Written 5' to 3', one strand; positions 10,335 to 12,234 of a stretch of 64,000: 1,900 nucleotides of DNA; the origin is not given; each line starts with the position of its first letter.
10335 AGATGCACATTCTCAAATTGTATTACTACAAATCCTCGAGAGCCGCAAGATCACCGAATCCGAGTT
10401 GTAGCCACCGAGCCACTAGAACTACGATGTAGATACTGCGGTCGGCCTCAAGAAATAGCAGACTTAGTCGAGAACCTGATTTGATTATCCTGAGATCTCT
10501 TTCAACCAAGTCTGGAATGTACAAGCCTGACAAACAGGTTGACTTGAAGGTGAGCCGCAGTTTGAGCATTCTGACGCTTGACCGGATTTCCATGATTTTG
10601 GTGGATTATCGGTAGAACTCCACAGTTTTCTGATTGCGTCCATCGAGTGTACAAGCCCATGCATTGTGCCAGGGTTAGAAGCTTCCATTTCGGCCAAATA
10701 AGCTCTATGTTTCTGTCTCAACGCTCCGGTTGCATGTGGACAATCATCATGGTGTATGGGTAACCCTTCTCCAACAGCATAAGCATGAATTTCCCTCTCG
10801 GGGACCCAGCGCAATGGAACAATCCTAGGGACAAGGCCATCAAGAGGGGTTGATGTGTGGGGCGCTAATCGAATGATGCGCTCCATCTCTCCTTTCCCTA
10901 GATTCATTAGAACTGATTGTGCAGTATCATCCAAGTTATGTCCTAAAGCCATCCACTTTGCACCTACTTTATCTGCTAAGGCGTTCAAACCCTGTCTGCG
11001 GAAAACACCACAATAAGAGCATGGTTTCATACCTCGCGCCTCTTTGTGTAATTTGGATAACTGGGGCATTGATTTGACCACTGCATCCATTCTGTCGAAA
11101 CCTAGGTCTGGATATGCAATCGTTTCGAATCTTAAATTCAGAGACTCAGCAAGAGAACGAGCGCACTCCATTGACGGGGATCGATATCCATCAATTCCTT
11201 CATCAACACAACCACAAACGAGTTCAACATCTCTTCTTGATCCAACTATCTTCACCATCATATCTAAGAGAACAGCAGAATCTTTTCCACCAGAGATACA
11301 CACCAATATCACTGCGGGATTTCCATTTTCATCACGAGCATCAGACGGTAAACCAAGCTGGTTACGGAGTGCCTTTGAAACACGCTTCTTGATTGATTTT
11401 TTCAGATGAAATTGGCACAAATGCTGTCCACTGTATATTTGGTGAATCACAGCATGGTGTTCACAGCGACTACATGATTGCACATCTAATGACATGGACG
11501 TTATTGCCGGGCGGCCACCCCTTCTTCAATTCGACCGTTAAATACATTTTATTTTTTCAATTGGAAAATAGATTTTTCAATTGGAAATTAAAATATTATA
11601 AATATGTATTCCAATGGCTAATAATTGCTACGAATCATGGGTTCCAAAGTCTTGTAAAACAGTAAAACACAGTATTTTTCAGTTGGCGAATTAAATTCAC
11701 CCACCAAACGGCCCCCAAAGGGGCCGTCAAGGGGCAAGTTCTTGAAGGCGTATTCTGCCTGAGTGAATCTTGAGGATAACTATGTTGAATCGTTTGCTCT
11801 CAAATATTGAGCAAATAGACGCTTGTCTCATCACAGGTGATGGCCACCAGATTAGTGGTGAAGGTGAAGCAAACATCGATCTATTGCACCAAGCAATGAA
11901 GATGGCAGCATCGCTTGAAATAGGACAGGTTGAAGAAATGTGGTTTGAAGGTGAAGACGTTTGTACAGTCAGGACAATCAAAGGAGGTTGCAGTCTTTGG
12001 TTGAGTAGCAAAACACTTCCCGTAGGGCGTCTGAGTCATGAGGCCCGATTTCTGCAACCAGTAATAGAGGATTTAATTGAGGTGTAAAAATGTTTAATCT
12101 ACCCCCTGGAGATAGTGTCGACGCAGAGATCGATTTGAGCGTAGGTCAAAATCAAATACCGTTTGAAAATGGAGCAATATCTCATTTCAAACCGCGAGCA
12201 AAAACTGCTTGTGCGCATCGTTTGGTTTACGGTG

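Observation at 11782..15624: Roadblock/LC7 gene coupled to a 1091-aa coiled-coil giant with its own Roadblock-like segment, and no GTPase partner in sight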

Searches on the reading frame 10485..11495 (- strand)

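Call 23: search_protein_families(library=pfam, proteins=[window:10485-11495:-], max_evalue=0.001)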
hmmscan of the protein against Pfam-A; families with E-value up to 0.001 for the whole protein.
window:10485-11495:- (336 aa): 3 families
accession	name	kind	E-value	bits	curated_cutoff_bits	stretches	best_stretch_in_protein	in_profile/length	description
PF01171.26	ATP_bind_3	-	5.4e-09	36.5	27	1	63-252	2-168/182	PP-loop family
PF16503.10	zn-ribbon_14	-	2.7e-06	27.2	34.9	1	309-327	2-20/32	Zinc-ribbon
PF22082.2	TtuA_LIM_N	-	0.00013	22.4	27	1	8-28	2-22/26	2-thiouridine synthetase TtuA, N-terminal LIM domain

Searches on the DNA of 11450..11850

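Call 64: search_rna_families(source=window, start=11450, end=11850, threshold=evalue, max_evalue=10, show_alignments=2)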
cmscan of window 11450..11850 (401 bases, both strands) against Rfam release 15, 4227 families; matches with E-value up to 10: 4.
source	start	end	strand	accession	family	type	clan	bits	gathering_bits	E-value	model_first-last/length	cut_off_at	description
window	11504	11605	+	RF02325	TtnuHACA18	Gene; snRNA; snoRNA; HACA-box;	-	17.3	100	4.8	1-130/130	no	Tetrahymena snoRNA TtnuHACA18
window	11828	11848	-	RF01109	SBRMV1_UPD-PKd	Cis-reg;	-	16.7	33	2.2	1-21/21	no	Pseudoknot of upstream pseudoknot domain (UPD) of the 3'UTR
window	11516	11593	+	RF00443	SNORA27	Gene; snRNA; snoRNA; HACA-box;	CL00032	14.7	64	4.5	1-127/127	no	Small nucleolar RNA SNORA27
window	11696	11794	-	RF02502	Atu_C8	Gene; sRNA;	-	13.9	50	6.9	1-122/122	no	Rhizobiales sRNA Atu_C8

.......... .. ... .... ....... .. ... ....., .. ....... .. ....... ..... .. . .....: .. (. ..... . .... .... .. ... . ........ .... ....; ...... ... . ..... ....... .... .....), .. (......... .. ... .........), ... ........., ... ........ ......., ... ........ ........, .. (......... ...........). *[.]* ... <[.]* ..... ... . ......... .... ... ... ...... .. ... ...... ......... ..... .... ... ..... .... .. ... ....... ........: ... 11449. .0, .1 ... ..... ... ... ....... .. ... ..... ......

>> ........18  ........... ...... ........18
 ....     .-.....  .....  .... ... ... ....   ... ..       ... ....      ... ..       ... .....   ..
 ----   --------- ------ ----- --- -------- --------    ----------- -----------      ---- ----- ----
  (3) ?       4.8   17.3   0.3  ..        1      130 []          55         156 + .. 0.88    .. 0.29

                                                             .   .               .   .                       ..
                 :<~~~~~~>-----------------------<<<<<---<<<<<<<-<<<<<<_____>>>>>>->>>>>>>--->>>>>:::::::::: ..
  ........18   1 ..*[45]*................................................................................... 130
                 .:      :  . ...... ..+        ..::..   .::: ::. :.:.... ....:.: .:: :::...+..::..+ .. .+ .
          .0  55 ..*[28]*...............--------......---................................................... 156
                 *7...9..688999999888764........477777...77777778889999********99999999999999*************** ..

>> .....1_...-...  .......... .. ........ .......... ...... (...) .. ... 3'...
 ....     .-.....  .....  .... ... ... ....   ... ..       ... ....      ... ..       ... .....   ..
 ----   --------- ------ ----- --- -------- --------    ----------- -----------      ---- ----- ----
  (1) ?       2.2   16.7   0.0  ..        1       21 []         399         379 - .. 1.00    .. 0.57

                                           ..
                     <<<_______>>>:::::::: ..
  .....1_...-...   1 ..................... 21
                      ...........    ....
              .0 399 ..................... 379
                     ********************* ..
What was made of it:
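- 11709..11726 (+): GC-rich hairpin or palindrome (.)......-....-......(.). The arms change in a compensatory way between clades. No Rfam match (call 64).
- Tried and rejected: It has no Rfam match (call 64).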

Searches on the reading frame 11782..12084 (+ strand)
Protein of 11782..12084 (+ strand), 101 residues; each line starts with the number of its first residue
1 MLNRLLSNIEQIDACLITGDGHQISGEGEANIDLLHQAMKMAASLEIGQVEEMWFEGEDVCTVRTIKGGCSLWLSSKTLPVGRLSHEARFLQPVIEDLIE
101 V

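Call 3: search_protein_families(library=pfam, proteins=[window:11782-12084:+], max_evalue=1)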
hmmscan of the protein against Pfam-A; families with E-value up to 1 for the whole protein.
window:11782-12084:+ (101 aa): 0 families

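Call 7: find_homologous_proteins(query=window:11782-12084:+, max_evalue=0.01)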
Query window:11782-12084:+ (101 aa): 44 proteins with E <= 0.01 among 45 candidates.
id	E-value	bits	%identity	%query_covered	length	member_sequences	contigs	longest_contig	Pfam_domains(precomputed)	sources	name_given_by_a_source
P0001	6.5e-60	217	99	100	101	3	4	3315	-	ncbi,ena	-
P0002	2.0e-49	184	83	100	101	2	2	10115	-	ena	-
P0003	2.7e-37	145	66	100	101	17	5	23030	-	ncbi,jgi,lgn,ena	-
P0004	4.0e-37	144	66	100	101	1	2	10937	-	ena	-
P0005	5.3e-37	144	65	100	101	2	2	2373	-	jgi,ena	-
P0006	5.4e-37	144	65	100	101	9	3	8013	-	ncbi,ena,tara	tara:strand:- start:1308 stop:1613 length:306 start_codon:yes stop_codon:yes gene_type:complete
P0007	5.6e-37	144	66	100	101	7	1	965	-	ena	-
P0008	5.6e-37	144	67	100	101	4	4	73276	-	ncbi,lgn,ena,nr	ncbi:MAG: hypothetical protein VYA86_02635 [Candidatus Thermoplasmatota archaeon]|nr:hypothetical pr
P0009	1.0e-36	143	64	100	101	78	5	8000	-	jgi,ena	-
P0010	1.5e-36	142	66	100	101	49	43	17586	-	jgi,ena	-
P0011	1.9e-36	142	65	100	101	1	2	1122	-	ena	-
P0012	2.7e-36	142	66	100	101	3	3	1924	-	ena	-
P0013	2.7e-36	142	65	100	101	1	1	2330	-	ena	-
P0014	3.7e-36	141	66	100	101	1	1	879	-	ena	-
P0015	3.8e-36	141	65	100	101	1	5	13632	-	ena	-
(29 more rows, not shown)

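Call 12: search_solved_structures(query=A1, max_evalue=10, show_alignments=2)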
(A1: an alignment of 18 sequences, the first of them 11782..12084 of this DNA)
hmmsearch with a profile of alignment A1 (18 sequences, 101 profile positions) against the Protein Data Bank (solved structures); distinct sequences matched with E-value up to 10: 4.
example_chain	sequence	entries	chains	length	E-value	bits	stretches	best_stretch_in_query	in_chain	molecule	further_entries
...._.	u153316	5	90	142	0.15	15.4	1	10-42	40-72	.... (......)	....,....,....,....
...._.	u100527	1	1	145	0.16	15.3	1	10-42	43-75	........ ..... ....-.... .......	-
8dn9_A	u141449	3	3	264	0.61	13.4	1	52-95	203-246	29 kDa antigen cfp29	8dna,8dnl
7aih_BI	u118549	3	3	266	1.2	12.5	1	8-80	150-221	Peptidyl-prolyl cis-trans isomerase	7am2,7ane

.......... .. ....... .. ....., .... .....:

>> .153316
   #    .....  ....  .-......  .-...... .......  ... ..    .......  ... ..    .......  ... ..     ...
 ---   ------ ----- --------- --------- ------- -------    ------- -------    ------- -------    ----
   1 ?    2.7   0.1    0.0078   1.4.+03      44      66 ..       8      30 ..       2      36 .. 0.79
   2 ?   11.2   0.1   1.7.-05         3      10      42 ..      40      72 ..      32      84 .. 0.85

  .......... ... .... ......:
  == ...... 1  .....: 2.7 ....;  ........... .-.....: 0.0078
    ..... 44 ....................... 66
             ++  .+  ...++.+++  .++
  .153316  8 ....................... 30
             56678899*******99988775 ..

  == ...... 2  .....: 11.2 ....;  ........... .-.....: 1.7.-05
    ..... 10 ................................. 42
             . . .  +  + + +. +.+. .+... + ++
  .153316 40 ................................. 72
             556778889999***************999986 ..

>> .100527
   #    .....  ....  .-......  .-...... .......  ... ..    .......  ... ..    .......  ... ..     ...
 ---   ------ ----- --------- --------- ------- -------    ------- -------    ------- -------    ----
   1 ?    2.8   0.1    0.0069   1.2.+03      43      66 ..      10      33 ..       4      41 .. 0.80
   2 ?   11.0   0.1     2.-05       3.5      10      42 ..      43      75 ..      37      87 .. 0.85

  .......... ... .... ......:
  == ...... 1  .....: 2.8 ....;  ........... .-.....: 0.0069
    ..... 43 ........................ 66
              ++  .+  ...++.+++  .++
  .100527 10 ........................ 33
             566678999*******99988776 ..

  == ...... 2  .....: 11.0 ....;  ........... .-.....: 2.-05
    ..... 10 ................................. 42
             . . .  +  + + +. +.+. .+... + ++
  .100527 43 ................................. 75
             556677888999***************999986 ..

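Call 19: search_protein_families(library=pfam, alignment_id=A1, max_evalue=10)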
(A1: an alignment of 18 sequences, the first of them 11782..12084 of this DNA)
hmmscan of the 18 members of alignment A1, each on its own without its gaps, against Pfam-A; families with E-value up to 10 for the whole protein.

A. member 1, window:11782-12084:+ (101 aa): 0 families

B. families by the number of members that match (of 18 scanned): 3 families
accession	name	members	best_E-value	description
PF23266.1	VPS11_N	3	0.04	VPS11-like, N-terminal beta-propeller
PF23409.1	Beta-prop_EML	1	0.02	Echinoderm microtubule-associated protein first beta-propeller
PF24797.1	Beta-prop_WDR35_TULP_N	1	0.072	WDR35/TULP4 N-terminal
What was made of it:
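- Checked: Pfam gives no hit for the window protein itself (calls 3, 19).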

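Call 20: predict_structure(alignment_id=A1)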
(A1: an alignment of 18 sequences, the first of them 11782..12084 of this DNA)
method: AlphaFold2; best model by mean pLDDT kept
length: 101 residues; sequences in the alignment: 18
mean_pLDDT: 90.4   pTM: 0.83
mean pLDDT of the five models: 90.4, 66.8, 61.5, 46.4, 44.2
residues with pLDDT >= 90: 61; 70-90: 39; 50-70: 0; < 50: 1
segments of 3 or more residues with pLDDT < 50: none
pLDDT, mean of each block of 10 residues (from residue 1): 90 92 90 88 87 91 91 95 96 89 48
secondary structure, 60 per line:
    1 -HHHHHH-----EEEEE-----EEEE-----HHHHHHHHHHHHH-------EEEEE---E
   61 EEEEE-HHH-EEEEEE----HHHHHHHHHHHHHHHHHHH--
elements in order: H2-7 E13-17 E23-26 H32-44 E52-56 E60-65 E71-76 H81-99
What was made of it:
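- On Roadblock/LC7 superfamily (Pfam PF03259): small protein: AF2 topology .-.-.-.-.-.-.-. with pLDDT 90 for the best model (call 20).
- Checked: The predicted topology is a-b-b-a-b-b-b-a (call 20).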

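Call 22: fold_search(model_id=the predicted structure, library=pdb)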
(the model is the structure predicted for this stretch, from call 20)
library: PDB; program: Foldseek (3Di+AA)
matches with E <= 10: 859; with E <= 0.001: 14
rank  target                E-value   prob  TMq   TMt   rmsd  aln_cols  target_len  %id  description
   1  5x6u_B                2.2e-04  1.00  0.64  0.57   4.3       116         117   10  Crystal structure of human heteropentameric complex (released 2017-12-06)
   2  5x6v_B                3.3e-04  1.00  0.76  0.63   3.5       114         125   14  Crystal structure of human heteroheptameric complex (released 2017-12-06)
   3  3kye_C                4.0e-04  1.00  0.70  0.60   4.4       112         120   17  Crystal Structure of Roadblock/LC7 Domain from Streptomyces avermitilis (released 2009-12-22)
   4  1veu_B                5.7e-04  1.00  0.72  0.60   3.7       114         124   15  Crystal structure of the p14/MP1 complex at 2.15 A resolution (released 2004-08-03)
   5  6ehr_B                5.7e-04  1.00  0.72  0.60   3.8       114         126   13  The crystal structure of the human LAMTOR-RagA CTD-RagC CTD complex (released 2017-10-04)
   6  6ehp_B                6.0e-04  1.00  0.63  0.56   4.3       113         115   15  The crystal structure of the human LAMTOR complex (released 2017-10-04)
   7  7f8m_B                6.4e-04  1.00  0.71  0.62   3.9       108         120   18  Roadblock from Thorarchaeota SMTZ1-45 (released 2022-07-13)
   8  2zl1_B                6.8e-04  1.00  0.69  0.61   3.7       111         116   15  MP1-p14 Scaffolding complex (released 2008-06-24)
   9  9jue_C                7.2e-04  1.00  0.72  0.63   3.6       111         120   20  Roadblock3 homodimer structure from Candidatus Prometheoarchaeum syntrophicum strain MK-D1 (released 2024-10-16)
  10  3cpt_B                7.2e-04  1.00  0.69  0.61   3.7       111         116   16  MP1-p14 Scaffolding complex (released 2008-07-01)
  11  1vet_B                7.6e-04  1.00  0.70  0.61   3.5       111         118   15  Crystal Structure of p14/MP1 at 1.9 A resolution (released 2004-08-03)
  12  7yh1_A                7.6e-04  1.00  0.70  0.62   2.9       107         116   20  Roadblock from Candidatus Prometheoarchaeum syntrophicum strain MK-D1 (released 2023-07-19)
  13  6b9x_B                8.6e-04  1.00  0.70  0.58   3.8       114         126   15  Crystal structure of Ragulator (released 2017-11-08)
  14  9jue_F                9.7e-04  1.00  0.72  0.62   3.6       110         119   20  Roadblock3 homodimer structure from Candidatus Prometheoarchaeum syntrophicum strain MK-D1 (released 2024-10-16)
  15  7t3b_G                1.0e-03  1.00  0.77  0.64   3.4       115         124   13  GATOR1-RAG-RAGULATOR - GAP Complex (released 2022-04-06)
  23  7f8m_A                2.0e-03  1.00  0.78  0.69   3.1       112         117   17  Roadblock from Thorarchaeota SMTZ1-45 (released 2022-07-13)
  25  7f8m_D                2.4e-03  1.00  0.77  0.68   2.8       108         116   17  Roadblock from Thorarchaeota SMTZ1-45 (released 2022-07-13)
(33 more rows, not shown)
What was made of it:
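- On Roadblock/LC7 superfamily (Pfam PF03259): small protein: The listed Foldseek hits are almost all Roadblock proteins, with TM 0.6-0.78 (call 22).
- Checked: The Foldseek top hits are almost exclusively Roadblock-superfamily structures, with TM 0.6-0.78 (call 22).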

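Call 44: search_protein_families(library=pfam, alignment_id=A6, max_evalue=1)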
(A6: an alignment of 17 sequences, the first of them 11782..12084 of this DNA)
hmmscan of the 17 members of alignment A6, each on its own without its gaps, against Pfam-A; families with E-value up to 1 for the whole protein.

A. member 1, window:11782-12084:+ (101 aa): 0 families

B. families by the number of members that match (of 17 scanned): 6 families
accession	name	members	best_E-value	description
PF03259.23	Robl_LC7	10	8.4e-08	Roadblock/LC7 domain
PF17152.10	CHASE8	6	0.00062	Periplasmic sensor domain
PF16672.11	LAMTOR5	2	0.018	Ragulator complex protein LAMTOR5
PF10672.15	Methyltrans_SAM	1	0.046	S-adenosylmethionine-dependent methyltransferase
PF10012.15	DUF2255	1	0.16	Uncharacterized protein conserved in bacteria (DUF2255)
PF23896.1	DUF7244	1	0.31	Domain of unknown function (DUF7244)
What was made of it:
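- Checked: Among 17 diverse orthologues, 10 hit PF03259 (best 8.4e-8, call 44).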

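Call 45: search_solved_structures(query=A6, max_evalue=10)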
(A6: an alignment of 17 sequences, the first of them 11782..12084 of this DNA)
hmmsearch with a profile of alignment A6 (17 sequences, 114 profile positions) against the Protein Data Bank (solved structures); distinct sequences matched with E-value up to 10: 16.
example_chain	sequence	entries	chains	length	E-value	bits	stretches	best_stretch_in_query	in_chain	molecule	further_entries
7f8m_A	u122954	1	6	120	5.5e-11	45.8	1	3-109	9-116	Robl_LC7 domain-containing protein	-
7yh1_D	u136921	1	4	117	1.9e-06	31.2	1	3-103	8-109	Roadblock/LC7 domain protein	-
7ct3_A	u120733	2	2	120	0.00014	25.2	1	10-107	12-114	Mutual gliding motility protein C (MglC) | Mutual gliding motility protein C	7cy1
9hef_A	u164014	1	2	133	0.00016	25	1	6-104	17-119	Serine protease inhibitor Rv3364c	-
7f8f_A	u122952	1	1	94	0.0017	21.7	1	3-87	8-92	Robl_LC7 domain-containing protein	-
9jue_D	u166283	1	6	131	0.0054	20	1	15-113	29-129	Roadblock/LC7 domain protein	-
3leq_A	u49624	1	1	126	0.0067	19.7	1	4-109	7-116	uncharacterized protein cvnB5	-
6h5b_B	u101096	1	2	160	0.011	19.1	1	19-110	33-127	MglB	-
6izw_B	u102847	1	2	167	0.012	19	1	19-110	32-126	Gliding motility protein MglB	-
6hjm_A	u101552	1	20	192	0.014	18.7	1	19-110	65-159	MglB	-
3t1s_A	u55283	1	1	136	0.37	14.1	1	13-111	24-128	Gliding protein MglB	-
3t1r_A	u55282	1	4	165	0.66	13.3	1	13-111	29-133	Gliding protein MglB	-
9v95_A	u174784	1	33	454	0.8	13.1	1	19-92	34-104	Flagellin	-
3le1_A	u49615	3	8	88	0.97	12.8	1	63-95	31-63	Phosphotransferase system, HPr-related proteins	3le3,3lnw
2qc5_A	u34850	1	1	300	1.1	12.7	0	47-99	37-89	Streptogramin B lactonase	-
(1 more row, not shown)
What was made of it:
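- On Roadblock/LC7 superfamily (Pfam PF03259): small protein: However, 10 of 17 orthologues hit PF03259 (best 8.4e-8, call 44), and the family profile hits solved Roadblock proteins at 5.5e-11 and 1.9e-6 (call 45).
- Closest known: MglB / MglC. Same: The family profile matches MglC at 1.4e-4 and MglB at about 0.01 (call 45).
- Closest known: Asgard archaeal stand-alone Roadblock proteins. Same: These are the closest solved relatives of the small protein by sequence profile (5.5e-11 and 1.9e-6, call 45) and by fold (call 22).
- Checked: The family profile hits PDB Roadblocks: 7f8m at 5.5e-11, 7yh1 at 1.9e-6 and MglC at 1.4e-4 (call 45).
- Weak profile matches to MglC, CvnB5 and MglB (call 45).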

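Call 58: search_protein_families(library=ncbifam, proteins=[window:11782-12084:+], max_evalue=0.1)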
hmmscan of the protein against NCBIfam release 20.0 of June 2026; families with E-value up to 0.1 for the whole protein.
window:11782-12084:+ (101 aa): 0 families

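Call 59: search_protein_families(library=padloc, proteins=[window:11782-12084:+], max_evalue=0.01)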
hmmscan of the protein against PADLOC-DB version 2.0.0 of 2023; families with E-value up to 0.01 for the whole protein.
window:11782-12084:+ (101 aa): 0 families
